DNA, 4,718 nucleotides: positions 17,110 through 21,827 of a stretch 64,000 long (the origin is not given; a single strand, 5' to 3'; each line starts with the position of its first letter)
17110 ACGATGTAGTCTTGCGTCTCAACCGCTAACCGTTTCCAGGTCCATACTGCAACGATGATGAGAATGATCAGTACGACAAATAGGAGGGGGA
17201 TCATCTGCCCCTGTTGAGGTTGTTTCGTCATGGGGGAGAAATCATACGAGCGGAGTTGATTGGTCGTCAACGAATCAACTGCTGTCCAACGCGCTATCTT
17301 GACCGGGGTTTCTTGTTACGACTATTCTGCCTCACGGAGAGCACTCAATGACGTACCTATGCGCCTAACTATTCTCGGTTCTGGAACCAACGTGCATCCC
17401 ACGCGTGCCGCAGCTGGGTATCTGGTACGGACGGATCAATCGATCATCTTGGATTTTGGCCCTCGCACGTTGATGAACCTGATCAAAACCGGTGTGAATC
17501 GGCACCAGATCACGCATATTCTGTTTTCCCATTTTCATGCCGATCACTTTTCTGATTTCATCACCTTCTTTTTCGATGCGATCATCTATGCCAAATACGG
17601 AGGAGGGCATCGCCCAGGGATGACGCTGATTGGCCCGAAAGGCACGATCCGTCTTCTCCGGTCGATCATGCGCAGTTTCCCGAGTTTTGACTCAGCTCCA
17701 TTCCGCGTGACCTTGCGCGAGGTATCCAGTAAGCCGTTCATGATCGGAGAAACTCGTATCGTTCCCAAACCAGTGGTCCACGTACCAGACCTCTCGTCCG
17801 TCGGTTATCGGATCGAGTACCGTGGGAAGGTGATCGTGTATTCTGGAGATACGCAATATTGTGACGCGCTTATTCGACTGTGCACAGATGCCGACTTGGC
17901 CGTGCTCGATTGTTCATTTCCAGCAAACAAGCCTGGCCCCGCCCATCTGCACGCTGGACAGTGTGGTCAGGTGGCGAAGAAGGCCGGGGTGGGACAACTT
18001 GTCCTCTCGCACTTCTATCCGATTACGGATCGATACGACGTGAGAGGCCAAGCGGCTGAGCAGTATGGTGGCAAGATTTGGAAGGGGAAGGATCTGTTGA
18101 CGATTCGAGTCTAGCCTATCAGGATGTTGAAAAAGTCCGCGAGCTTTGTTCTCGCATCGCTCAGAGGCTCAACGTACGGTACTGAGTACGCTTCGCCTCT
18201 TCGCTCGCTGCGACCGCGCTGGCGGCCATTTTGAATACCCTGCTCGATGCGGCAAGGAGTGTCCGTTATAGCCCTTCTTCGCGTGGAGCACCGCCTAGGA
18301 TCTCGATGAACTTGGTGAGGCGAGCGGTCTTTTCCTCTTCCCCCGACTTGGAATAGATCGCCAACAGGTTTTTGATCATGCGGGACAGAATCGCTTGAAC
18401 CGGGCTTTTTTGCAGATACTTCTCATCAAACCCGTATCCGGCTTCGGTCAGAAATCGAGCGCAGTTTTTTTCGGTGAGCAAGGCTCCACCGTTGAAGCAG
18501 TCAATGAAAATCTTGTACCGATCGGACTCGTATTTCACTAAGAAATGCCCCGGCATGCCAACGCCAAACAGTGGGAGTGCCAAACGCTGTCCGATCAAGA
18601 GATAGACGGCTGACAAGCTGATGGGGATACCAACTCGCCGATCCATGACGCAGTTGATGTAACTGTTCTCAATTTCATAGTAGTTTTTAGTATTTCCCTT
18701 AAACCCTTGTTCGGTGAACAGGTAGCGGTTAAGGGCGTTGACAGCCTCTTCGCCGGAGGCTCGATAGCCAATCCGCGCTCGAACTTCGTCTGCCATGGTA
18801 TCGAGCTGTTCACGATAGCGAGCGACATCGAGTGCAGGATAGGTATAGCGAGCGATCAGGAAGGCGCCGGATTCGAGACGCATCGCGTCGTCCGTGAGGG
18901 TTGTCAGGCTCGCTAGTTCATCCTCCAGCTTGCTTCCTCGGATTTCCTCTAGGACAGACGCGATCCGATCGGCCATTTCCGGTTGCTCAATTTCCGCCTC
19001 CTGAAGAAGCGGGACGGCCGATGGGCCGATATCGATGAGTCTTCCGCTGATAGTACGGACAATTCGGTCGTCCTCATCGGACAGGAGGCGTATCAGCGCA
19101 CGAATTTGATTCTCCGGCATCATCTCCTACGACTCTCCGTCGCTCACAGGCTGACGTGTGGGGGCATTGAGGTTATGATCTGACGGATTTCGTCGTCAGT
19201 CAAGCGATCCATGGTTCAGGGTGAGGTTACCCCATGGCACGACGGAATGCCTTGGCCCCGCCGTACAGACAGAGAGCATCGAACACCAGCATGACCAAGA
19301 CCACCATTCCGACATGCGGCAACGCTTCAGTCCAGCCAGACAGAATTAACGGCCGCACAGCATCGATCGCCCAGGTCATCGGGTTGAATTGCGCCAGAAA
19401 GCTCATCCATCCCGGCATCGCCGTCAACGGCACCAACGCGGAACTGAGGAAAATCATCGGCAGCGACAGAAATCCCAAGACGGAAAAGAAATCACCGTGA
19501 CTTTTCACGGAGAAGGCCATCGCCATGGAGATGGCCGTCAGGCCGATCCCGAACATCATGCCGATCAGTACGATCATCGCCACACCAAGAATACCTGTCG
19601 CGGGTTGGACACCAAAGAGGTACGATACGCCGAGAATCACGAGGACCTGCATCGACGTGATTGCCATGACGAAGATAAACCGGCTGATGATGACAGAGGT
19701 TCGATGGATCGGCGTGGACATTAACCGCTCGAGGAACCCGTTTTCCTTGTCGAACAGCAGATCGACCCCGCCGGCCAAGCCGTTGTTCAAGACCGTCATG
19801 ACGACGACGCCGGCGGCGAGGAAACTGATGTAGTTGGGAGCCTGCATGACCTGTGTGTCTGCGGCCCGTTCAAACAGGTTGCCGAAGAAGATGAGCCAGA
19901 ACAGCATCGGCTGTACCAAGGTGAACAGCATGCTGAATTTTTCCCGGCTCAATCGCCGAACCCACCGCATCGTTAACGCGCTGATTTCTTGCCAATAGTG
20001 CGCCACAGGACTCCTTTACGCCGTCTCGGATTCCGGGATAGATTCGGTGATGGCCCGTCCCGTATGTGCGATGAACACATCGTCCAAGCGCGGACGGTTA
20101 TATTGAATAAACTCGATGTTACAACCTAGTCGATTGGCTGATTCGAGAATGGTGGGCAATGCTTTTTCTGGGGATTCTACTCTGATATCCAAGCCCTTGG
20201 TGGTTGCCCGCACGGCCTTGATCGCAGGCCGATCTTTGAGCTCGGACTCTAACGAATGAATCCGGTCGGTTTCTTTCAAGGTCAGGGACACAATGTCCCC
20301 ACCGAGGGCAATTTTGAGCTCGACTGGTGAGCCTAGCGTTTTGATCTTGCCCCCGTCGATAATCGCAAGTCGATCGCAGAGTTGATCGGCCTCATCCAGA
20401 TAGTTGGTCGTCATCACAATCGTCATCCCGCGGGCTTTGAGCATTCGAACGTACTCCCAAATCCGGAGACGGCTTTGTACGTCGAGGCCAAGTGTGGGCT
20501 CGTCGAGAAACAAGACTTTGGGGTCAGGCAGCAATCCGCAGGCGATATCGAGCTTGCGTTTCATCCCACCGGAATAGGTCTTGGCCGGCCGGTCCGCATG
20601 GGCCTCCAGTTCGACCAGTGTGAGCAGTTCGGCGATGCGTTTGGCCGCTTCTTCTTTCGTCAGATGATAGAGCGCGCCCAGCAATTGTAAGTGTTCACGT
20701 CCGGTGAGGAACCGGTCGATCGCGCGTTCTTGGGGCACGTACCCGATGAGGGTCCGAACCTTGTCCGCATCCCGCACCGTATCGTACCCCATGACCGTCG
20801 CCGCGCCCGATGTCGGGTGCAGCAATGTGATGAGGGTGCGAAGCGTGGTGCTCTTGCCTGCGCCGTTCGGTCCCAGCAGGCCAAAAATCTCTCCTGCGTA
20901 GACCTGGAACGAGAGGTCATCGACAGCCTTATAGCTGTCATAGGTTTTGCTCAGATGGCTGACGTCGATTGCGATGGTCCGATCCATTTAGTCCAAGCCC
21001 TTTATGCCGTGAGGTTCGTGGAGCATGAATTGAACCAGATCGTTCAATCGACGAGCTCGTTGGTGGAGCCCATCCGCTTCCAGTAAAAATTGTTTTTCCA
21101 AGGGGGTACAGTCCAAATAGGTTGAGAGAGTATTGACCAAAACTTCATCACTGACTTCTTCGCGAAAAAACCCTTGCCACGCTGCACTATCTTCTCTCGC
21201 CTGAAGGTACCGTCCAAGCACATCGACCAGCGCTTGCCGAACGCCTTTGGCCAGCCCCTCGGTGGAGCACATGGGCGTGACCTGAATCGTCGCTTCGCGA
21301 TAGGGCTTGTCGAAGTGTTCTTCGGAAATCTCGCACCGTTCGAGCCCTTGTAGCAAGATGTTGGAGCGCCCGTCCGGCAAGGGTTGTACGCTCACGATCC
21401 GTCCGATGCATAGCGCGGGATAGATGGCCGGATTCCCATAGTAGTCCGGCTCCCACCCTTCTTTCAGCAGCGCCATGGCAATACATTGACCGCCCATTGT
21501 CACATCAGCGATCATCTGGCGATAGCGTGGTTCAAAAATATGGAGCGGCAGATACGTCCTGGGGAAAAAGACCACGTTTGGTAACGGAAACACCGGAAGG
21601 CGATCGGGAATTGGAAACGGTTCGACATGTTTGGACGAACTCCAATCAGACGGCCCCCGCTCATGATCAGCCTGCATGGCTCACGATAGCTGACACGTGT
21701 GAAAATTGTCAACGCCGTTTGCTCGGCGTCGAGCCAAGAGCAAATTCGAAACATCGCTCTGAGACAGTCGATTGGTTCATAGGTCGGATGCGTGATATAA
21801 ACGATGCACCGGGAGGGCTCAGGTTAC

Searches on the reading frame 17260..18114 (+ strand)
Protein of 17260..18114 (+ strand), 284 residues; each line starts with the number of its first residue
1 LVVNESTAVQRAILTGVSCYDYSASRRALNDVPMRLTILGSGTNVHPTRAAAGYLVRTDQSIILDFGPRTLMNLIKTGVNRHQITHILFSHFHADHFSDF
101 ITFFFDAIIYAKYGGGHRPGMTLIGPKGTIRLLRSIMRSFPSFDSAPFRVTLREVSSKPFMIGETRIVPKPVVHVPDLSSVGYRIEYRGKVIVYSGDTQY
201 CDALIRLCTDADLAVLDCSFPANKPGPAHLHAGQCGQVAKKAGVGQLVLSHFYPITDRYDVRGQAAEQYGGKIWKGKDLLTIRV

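Call 14: search_protein_families(library=ncbifam, proteins=[window:17260-18114:+], max_evalue=0.00001)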
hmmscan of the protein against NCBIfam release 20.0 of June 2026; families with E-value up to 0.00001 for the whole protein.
window:17260-18114:+ (284 aa): 11 families
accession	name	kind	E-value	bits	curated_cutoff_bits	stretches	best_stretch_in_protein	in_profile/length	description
NF041851.1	cyc_nuc_deg_phdiest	equivalog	1.3e-36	126.3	400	1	34-274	1-243/253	cyclic nucleotide-degrading phosphodiesterase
TIGR02651.1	RNase_Z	equivalog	8.4e-26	90.7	292.95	2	36-187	2-149/302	ribonuclease Z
NF000801.0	PRK00055.1-3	equivalog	8e-25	87.5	252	2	34-186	2-153/307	ribonuclease Z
NF000805.0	PRK00055.2-3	equivalog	2.3e-22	79.7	416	2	187-284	198-300/307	ribonuclease Z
NF041257.1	GntH_guanitoxin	equivalog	2.6e-20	72.6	333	2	28-129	7-109/374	guanitoxin biosynthesis MBL fold metallo-hydrolase GntH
NF000806.0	PRK00055.2-4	equivalog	7.5e-20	71.3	363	1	35-283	3-275/280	ribonuclease Z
NF000800.0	PRK00055.1-1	equivalog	3.2e-13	49.4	398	1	61-188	34-153/305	ribonuclease Z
TIGR02649.1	true_RNase_BN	exception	4.1e-11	42.4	563.7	0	188-263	202-278/304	ribonuclease BN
NF002558.0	PRK02126.1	subfamily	6.3e-10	38.6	315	0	59-135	27-92/345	ribonuclease Z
NF000804.0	PRK00055.2-1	equivalog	4.4e-09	35.8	402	0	36-97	6-69/306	ribonuclease Z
TIGR03307.1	PhnP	equivalog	1.6e-08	34.3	272.25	0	157-253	124-222/249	phosphonate metabolism protein PhnP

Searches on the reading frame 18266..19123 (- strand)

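Call 14: search_protein_families(library=ncbifam, proteins=[window:18266-19123:-], max_evalue=0.00001)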
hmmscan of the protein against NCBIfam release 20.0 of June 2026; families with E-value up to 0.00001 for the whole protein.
window:18266-19123:- (285 aa): 1 family
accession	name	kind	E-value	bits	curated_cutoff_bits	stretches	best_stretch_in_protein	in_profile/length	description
NF008188.0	PRK10941.1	equivalog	2.1e-12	47.1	391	1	80-216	11-148/269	invasion regulator SirB1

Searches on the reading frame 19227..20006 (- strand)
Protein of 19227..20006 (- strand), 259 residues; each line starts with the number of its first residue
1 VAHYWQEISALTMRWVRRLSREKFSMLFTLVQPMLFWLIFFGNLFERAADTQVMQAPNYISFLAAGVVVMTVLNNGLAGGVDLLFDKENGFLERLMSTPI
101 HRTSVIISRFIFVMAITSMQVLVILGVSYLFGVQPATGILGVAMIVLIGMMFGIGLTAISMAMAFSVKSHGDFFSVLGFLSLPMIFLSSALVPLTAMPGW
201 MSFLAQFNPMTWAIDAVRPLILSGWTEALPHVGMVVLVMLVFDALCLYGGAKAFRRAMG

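Call 14: search_protein_families(library=ncbifam, proteins=[window:19227-20006:-], max_evalue=0.00001)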
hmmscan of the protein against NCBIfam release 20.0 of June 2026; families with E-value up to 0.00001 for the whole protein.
window:19227-20006:- (259 aa): 8 families
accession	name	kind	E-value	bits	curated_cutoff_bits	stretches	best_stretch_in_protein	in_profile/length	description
TIGR01247.1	drrB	subfamily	1.3e-38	133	223.05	1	16-244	3-226/236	daunorubicin resistance ABC transporter membrane protein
TIGR03861.1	phenyl_ABC_PedC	subfamily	1.9e-24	86.7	241.35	1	6-247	2-245/253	alcohol ABC transporter, permease protein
TIGR00025.1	Mtu_efflux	paralog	4.8e-20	72.1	146.9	1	75-247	54-228/238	ABC transporter efflux protein, DrrB family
TIGR01248.1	drrC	subfamily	5.7e-18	65.5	165.65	1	78-220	7-148/152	daunorubicin resistance protein C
NF011648.0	PRK15066.1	subfamily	3.4e-13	49.7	225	1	3-242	5-241/257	ABC transporter permease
NF038293.1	permease_SagH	equivalog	2.7e-10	39.6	450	1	51-236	168-352/370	SagH family ABC transporter permease subunit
TIGR01291.1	nodJ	subfamily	2.4e-08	33.9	206.65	1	24-256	24-249/253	ABC-2 type transporter, NodJ family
TIGR03062.1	pip_yhgE_Cterm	subfamily_domain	1.3e-06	28.2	102.2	1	101-245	58-198/208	YhgE/Pip family protein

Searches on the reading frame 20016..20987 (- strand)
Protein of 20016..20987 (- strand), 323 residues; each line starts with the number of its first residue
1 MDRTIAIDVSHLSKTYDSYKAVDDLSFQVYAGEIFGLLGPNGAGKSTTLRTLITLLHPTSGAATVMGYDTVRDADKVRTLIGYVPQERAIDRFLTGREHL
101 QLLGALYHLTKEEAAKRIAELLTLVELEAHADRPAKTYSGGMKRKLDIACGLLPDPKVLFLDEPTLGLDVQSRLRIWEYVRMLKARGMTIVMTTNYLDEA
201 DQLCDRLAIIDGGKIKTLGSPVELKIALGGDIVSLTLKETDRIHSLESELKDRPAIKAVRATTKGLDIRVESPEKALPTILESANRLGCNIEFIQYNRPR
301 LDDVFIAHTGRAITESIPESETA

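Call 14: search_protein_families(library=ncbifam, proteins=[window:20016-20987:-], max_evalue=0.00001)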
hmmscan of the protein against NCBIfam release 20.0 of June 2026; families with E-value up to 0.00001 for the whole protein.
window:20016-20987:- (323 aa): 179 families (the best 25 are shown)
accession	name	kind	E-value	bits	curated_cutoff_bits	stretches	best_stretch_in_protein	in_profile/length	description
TIGR01188.1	drrA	subfamily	7.9e-103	343.9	312.45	1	14-310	1-302/302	daunorubicin resistance ABC transporter, ATP-binding protein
NF010060.0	PRK13537.1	equivalog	1.5e-64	217.8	521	1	4-313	13-312/314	nodulation factor ABC transporter ATP-binding protein NodI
NF010059.0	PRK13536.1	equivalog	2.7e-63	213.8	549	1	4-313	41-340/342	nodulation factor ABC transporter ATP-binding protein NodI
TIGR01288.1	nodI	equivalog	9e-61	205.5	424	1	5-313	3-301/303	nodulation factor ABC transporter ATP-binding protein NodI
NF033858.1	ABC2_perm_RbbA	equivalog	3.6e-58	197.3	1050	2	96-226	95-226/909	ribosome-associated ATPase/putative transporter RbbA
TIGR03522.1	GldA_ABC_ATP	equivalog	1.3e-52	179.1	402.6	1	6-306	2-298/301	gliding motility-associated ABC transporter ATP-binding subunit GldA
TIGR03864.1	PQQ_ABC_ATP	hypoth_equivalog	3.4e-50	170.7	302.25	1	6-233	1-228/236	ABC transporter, ATP-binding subunit, PQQ-dependent alcohol dehydrogenase system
TIGR01257.1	rim_protein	equivalog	2.6e-44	150.6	4012.85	1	8-238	1939-2172/2272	rim ABC transporter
TIGR04406.1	LPS_export_lptB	equivalog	4e-42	144.2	240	1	8-223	3-221/239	LPS export ABC transporter ATP-binding protein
TIGR03740.1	galliderm_ABC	subfamily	3.3e-41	141.4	309.75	1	8-216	2-203/223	lantibiotic protection ABC transporter ATP-binding subunit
NF000106.1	40850658_otr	exception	3.7e-40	138.1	750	1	6-315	13-325/351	oxytetracycline efflux ABC transporter Otr(C) ATP-binding subunit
TIGR00968.1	3a0106s01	subfamily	6.7e-39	133.8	342.75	1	7-224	1-218/237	sulfate ABC transporter ATP-binding protein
NF008621.0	PRK11607.1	equivalog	9.1e-36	123.4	613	1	7-224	20-237/377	putrescine ABC transporter ATP-binding subunit PotG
TIGR03873.1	F420-0_ABC_ATP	hypoth_equivalog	3.5e-35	121.5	372.4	1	8-224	3-224/256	putative F420-0 ABC transporter ATP-binding protein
TIGR03265.1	PhnT2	equivalog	4.2e-35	121.6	457.7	1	6-224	4-222/353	putative 2-aminoethylphosphonate ABC transporter ATP-binding protein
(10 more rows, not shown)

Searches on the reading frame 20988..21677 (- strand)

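Call 15: search_protein_families(library=ncbifam, proteins=[window:20988-21677:-], max_evalue=0.00001)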
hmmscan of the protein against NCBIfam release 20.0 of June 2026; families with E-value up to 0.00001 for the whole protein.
window:20988-21677:- (229 aa): 0 families

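Call 59: search_protein_families(library=pfam, proteins=[window:20988-21677:-], max_evalue=0.01)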
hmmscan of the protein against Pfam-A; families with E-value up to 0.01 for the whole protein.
window:20988-21677:- (229 aa): 1 family
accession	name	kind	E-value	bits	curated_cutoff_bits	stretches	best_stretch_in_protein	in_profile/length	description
PF02190.22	LON_substr_bdg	-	2.5e-31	109.6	28.7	1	27-215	2-198/200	ATP-dependent protease La (LON) substrate-binding domain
